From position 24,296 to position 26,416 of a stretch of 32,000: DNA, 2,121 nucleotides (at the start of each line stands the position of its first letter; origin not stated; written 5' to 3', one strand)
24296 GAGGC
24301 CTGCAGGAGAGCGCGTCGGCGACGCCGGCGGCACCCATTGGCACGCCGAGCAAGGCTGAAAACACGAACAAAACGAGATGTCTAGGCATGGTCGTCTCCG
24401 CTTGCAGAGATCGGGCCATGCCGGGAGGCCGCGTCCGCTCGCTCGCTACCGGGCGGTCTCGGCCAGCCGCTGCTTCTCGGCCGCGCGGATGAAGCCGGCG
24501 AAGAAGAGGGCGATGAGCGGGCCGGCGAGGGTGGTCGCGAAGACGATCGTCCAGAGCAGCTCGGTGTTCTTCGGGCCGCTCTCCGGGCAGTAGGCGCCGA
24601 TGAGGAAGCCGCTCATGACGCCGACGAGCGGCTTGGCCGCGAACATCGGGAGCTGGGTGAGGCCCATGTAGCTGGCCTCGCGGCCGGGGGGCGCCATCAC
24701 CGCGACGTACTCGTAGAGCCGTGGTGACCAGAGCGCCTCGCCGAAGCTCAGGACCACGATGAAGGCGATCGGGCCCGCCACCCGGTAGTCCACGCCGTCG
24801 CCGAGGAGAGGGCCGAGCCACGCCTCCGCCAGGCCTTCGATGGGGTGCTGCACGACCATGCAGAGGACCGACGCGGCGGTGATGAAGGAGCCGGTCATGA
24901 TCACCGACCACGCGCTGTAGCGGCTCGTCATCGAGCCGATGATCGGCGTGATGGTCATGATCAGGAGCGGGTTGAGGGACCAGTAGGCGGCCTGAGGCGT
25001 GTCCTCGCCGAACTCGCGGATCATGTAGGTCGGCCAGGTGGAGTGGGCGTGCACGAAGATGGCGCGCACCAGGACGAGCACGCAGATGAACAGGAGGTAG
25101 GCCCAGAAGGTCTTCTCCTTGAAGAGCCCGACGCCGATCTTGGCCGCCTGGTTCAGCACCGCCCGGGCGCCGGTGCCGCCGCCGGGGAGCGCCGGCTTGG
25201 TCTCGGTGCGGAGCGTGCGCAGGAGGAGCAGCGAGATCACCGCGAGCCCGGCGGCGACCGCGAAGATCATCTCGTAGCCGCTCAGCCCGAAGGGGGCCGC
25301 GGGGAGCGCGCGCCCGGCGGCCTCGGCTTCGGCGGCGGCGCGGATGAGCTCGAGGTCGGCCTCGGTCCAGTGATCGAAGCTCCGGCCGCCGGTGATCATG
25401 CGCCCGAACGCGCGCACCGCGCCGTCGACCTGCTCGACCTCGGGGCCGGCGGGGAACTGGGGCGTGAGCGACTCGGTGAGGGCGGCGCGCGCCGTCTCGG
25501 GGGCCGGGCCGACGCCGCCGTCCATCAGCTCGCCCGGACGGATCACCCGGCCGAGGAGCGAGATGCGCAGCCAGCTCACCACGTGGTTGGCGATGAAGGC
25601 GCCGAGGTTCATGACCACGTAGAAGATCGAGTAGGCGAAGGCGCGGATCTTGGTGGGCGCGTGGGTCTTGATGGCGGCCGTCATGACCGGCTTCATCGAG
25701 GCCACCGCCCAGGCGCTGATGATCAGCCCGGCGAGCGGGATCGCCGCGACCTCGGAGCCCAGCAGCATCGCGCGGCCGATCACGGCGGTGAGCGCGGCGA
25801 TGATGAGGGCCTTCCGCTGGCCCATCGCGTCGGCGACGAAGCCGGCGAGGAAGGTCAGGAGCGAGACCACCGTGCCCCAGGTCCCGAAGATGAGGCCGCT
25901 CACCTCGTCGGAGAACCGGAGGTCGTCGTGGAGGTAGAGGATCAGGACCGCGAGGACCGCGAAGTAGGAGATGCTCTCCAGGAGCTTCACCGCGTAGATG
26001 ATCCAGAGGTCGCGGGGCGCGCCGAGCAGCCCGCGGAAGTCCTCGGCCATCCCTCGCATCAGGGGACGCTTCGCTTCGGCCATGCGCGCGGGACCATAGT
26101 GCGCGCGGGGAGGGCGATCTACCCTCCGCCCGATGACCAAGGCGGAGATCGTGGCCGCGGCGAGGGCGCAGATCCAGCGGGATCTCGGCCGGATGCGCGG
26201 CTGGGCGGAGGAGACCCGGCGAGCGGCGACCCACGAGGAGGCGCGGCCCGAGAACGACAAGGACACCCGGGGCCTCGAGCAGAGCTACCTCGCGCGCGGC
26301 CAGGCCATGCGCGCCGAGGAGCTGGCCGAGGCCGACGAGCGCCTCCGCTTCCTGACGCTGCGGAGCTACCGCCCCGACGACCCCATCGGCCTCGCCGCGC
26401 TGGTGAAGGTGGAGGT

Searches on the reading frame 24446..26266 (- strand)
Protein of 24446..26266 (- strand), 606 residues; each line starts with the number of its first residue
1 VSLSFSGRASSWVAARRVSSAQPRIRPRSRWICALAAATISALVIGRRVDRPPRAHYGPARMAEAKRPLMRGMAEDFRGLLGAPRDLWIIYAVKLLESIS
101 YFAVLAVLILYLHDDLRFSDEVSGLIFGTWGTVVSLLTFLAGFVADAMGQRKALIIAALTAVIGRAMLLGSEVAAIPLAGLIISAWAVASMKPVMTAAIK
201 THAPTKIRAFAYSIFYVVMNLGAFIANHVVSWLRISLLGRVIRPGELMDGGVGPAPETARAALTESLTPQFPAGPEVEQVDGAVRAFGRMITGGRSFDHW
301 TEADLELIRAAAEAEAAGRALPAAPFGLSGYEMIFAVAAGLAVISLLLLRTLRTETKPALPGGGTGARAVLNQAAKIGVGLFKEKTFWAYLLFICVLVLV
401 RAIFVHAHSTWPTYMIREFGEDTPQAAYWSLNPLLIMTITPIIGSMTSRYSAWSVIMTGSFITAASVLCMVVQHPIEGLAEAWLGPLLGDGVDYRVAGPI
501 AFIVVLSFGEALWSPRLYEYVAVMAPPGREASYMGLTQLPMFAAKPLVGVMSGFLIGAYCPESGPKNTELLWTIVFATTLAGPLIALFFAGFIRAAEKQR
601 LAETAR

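Call 23: search_protein_families(library=pfam, proteins=[window:24446-26266:-], max_evalue=0.01)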
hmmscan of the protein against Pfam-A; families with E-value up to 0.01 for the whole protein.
window:24446-26266:- (606 aa): 3 families
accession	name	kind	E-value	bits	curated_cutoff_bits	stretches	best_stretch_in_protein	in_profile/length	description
PF07690.21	MFS_1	-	3.8e-20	72.6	33.4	2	95-233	6-144/347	Major Facilitator Superfamily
PF00083.30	Sugar_tr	-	4.7e-05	22.9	22.3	1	138-228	63-156/452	Sugar (and other) transporter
PF01306.25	LacY_symp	-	0.0072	15.6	24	0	332-406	167-241/413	LacY proton/sugar symporter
